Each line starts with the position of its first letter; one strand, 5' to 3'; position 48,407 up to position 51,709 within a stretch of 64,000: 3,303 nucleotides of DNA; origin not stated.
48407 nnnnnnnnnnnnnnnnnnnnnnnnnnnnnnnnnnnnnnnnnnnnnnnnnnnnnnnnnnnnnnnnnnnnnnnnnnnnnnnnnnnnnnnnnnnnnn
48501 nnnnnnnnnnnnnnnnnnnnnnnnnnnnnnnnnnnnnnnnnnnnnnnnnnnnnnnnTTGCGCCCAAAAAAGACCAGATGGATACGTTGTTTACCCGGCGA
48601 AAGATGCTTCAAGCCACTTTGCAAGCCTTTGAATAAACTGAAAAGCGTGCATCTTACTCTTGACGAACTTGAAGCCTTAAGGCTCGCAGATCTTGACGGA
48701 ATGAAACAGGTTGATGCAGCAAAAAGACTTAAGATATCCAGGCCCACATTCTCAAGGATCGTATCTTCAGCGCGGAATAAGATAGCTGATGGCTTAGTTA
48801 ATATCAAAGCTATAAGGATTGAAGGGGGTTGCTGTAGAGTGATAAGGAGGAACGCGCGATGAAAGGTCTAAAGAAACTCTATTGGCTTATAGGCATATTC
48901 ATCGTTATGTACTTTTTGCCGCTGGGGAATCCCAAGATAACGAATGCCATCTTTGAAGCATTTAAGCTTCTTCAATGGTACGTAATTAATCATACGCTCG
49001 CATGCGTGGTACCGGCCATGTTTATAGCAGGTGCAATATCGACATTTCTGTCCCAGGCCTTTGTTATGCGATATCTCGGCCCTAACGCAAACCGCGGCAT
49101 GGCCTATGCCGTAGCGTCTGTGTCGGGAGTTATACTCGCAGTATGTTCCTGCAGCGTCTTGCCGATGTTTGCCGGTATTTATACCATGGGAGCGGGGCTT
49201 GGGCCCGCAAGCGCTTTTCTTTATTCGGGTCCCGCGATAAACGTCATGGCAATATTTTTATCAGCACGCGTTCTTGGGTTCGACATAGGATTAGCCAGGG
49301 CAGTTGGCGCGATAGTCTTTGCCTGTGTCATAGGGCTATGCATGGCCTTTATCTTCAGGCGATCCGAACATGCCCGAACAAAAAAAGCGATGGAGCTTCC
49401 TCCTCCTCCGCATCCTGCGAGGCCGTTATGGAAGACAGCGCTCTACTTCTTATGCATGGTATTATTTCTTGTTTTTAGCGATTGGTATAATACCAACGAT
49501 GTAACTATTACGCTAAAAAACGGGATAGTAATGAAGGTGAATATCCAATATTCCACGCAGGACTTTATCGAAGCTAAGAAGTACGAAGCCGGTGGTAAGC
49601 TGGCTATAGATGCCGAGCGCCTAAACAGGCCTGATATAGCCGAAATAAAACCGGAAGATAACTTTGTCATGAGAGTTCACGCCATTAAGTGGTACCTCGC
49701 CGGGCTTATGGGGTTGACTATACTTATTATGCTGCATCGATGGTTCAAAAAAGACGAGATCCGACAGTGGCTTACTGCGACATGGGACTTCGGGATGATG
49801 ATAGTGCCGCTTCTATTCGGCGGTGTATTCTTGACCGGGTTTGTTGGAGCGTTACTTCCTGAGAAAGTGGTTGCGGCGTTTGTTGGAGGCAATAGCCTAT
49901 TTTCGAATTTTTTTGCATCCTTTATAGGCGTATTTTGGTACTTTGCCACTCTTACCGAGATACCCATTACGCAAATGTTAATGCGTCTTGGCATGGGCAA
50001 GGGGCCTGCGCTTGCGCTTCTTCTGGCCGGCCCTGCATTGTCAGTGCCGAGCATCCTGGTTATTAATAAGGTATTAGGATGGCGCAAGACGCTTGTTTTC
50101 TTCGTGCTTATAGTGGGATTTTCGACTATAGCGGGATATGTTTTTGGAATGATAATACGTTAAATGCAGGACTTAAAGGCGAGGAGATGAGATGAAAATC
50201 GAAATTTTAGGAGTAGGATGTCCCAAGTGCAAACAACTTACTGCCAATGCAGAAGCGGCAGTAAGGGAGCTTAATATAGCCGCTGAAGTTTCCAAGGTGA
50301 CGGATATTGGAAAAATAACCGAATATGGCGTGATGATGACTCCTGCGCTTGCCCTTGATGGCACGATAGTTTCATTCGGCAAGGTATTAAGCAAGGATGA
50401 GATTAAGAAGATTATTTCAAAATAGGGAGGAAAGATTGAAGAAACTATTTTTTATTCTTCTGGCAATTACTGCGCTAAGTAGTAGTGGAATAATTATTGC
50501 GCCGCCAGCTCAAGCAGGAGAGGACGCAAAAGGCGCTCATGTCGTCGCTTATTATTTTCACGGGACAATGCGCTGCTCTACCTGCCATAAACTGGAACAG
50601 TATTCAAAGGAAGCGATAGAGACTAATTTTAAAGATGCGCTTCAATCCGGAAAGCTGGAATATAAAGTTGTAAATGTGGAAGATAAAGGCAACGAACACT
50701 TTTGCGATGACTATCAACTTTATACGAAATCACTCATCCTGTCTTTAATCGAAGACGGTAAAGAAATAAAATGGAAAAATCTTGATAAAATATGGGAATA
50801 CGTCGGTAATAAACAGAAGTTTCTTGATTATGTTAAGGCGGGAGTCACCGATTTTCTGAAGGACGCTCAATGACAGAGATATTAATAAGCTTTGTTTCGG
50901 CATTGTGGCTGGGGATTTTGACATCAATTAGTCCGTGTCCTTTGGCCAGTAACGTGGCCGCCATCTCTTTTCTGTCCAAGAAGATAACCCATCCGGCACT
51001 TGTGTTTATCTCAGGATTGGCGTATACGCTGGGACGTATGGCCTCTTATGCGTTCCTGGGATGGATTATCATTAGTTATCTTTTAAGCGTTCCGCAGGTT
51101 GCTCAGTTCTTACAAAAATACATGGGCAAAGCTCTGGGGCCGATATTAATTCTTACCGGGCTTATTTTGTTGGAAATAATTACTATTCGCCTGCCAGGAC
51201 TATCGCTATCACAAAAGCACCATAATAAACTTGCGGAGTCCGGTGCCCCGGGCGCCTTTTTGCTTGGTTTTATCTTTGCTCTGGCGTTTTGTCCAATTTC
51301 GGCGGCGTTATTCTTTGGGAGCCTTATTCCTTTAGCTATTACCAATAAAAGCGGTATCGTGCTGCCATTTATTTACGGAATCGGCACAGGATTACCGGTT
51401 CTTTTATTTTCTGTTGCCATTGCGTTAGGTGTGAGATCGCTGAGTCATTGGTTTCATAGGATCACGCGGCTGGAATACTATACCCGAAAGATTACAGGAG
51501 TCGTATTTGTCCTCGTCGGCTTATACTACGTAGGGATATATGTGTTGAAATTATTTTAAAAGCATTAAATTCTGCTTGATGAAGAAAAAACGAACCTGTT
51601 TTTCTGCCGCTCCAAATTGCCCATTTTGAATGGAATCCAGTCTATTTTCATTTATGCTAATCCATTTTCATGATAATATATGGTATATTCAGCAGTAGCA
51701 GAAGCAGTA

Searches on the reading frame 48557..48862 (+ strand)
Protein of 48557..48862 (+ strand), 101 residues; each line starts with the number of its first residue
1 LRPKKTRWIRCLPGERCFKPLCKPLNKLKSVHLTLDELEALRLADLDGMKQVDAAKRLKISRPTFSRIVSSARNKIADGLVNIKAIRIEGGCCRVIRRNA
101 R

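Call 15: search_protein_families(library=pfam, proteins=[window:48557-48862:+])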
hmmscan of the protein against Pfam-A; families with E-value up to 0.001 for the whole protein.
window:48557-48862:+ (101 aa): 3 families
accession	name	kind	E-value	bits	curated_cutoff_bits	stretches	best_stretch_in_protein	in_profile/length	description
PF02001.22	DUF134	-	1.6e-21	77.2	27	1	2-91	6-93/98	Protein of unknown function DUF134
PF13384.12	HTH_23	-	3.2e-05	24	24.6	1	38-71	8-40/50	Homeodomain-like domain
PF13518.12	HTH_28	-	0.0007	20.1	25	0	38-82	3-46/52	Helix-turn-helix domain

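Call 27: find_encoding_contigs(protein=window:48557-48862:+, flank=10000, max_places=10)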
Protein window:48557-48862:+ (101 aa): no gene with exactly this product is on record in the collection.

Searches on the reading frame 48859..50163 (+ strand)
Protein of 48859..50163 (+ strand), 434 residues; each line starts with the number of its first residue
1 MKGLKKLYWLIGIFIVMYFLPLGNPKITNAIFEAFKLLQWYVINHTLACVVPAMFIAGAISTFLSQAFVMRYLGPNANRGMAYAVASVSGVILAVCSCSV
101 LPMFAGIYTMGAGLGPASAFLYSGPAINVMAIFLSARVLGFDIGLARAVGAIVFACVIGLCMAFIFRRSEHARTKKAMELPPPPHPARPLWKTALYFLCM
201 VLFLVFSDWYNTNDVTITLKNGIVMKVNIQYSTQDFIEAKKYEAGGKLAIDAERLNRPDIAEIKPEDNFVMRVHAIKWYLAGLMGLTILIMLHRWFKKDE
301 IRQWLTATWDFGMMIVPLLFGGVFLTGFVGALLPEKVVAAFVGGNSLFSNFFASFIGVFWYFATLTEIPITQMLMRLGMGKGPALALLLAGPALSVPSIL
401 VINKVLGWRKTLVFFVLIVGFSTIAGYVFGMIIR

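Call 15: search_protein_families(library=pfam, proteins=[window:48859-50163:+])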
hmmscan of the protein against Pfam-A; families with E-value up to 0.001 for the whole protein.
window:48859-50163:+ (434 aa): 1 family
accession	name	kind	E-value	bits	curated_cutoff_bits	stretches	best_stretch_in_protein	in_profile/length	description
PF03773.19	ArsP_1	-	1.1e-73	248.4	32.3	1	35-430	5-293/294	Predicted permease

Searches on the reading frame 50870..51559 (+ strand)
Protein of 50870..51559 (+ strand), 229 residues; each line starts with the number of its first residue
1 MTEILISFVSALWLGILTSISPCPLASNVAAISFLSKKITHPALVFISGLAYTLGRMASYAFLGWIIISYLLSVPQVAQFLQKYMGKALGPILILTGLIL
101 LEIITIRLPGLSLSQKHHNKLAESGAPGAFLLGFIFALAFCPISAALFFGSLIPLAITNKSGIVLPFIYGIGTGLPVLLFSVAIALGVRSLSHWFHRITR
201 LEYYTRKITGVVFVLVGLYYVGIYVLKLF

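Call 15: search_protein_families(library=pfam, proteins=[window:50870-51559:+])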
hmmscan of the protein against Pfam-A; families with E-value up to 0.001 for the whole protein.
window:50870-51559:+ (229 aa): 2 families
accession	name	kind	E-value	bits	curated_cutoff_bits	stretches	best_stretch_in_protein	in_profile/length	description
PF13386.12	DsbD_2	-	2.2e-16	60.8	24.9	1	11-200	2-190/199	Cytochrome C biogenesis protein transmembrane region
PF02683.22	DsbD_TM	-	1.1e-07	31.8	27.1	1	6-200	3-201/219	Cytochrome C biogenesis protein transmembrane domain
